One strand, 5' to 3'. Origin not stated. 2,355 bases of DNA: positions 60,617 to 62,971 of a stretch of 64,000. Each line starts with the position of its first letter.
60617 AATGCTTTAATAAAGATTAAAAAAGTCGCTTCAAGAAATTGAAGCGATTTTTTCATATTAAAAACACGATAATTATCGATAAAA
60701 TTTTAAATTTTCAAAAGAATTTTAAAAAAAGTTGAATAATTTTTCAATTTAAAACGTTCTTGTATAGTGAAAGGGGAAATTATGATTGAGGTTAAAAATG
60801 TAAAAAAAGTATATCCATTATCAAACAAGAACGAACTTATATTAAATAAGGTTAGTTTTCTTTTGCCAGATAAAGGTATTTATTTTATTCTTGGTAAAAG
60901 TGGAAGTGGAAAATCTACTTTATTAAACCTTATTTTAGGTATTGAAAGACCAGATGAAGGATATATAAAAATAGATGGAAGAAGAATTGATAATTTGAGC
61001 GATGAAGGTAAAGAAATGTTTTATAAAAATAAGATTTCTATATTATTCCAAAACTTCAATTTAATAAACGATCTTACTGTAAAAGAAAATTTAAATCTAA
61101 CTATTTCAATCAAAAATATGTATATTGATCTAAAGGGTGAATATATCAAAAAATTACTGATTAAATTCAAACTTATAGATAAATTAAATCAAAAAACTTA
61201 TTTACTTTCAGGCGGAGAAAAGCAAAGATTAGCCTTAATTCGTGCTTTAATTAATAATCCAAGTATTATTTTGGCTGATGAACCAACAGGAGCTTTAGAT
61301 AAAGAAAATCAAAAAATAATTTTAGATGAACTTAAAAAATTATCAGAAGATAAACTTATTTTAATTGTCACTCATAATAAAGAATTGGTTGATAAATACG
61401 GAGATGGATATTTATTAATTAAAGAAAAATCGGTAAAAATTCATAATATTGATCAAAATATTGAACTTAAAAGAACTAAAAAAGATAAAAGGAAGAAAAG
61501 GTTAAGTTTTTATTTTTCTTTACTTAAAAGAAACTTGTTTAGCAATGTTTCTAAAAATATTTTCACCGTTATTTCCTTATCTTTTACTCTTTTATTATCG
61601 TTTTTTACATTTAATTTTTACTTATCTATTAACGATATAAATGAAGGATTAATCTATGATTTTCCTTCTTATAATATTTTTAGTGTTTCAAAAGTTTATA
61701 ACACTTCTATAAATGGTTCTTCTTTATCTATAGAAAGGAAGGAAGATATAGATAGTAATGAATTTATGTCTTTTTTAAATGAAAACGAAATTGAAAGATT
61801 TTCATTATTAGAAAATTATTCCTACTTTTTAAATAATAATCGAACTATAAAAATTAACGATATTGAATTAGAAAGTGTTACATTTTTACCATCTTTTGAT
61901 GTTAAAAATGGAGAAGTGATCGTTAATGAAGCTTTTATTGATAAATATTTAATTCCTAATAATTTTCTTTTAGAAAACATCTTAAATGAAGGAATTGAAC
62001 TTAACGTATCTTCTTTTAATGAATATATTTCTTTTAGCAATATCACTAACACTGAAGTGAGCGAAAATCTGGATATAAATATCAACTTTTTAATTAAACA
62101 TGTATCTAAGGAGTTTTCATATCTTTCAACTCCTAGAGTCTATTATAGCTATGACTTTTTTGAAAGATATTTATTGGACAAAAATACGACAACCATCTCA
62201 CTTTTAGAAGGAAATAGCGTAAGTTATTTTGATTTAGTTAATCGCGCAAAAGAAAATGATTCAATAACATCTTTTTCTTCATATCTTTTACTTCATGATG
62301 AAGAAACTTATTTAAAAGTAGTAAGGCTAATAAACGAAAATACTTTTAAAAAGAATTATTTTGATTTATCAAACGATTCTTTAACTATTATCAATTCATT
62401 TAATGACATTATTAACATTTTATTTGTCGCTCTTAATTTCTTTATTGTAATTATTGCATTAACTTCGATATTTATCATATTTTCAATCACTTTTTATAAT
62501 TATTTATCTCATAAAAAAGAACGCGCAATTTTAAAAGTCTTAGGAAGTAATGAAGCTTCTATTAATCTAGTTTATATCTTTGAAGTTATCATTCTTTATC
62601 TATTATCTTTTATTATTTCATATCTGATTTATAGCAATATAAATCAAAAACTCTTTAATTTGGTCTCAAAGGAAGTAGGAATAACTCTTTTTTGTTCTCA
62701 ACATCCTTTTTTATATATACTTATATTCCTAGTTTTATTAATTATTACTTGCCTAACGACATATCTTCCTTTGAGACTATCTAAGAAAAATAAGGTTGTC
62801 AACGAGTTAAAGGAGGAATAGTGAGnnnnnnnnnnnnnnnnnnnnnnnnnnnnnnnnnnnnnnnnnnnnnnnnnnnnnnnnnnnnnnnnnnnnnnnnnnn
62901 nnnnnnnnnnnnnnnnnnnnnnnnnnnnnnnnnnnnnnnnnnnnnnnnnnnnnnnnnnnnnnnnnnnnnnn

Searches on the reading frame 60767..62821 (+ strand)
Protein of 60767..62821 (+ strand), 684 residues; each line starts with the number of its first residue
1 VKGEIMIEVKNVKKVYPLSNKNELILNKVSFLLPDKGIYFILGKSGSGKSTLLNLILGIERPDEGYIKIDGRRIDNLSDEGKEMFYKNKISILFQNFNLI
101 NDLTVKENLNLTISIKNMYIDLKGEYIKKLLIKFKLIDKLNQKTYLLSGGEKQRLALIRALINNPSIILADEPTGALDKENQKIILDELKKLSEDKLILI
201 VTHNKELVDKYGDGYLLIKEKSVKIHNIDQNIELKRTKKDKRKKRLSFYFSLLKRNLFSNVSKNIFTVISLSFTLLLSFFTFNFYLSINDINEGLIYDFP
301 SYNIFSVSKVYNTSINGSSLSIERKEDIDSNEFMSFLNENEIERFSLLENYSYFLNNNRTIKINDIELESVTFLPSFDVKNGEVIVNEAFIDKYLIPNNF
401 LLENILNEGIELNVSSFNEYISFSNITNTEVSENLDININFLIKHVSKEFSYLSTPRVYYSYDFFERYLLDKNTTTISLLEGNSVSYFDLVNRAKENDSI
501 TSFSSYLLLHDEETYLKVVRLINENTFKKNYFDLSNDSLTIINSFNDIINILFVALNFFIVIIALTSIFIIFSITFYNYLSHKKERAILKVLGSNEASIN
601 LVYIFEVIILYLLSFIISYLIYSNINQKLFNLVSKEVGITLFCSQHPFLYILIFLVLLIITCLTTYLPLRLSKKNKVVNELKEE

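Call 63: search_protein_families(library=pfam, proteins=[window:60767-62821:+])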
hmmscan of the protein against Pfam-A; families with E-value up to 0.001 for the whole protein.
window:60767-62821:+ (684 aa): 5 families
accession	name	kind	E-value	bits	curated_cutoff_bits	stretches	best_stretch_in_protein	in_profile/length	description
PF00005.33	ABC_tran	-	9.3e-33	114.2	25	1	26-174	1-136/137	ABC transporter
PF02687.27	FtsX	-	3.3e-12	46.9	25.5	1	557-674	1-117/120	FtsX-like permease C-terminal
PF02463.25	SMC_N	-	3e-09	37.1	40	1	34-211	22-205/220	RecF/RecN/SMC N terminal domain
PF13555.12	AAA_29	-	6.7e-05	23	27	0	29-53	15-39/61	P-loop containing region of AAA domain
PF03193.22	RsgA_GTPase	-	0.0002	21.7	30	1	14-58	85-128/174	RsgA GTPase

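Call 74: find_encoding_contigs(protein=window:60767-62821:+, flank=10000, max_places=3)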
Protein window:60767-62821:+ (684 aa): no gene with exactly this product is on record in the collection.
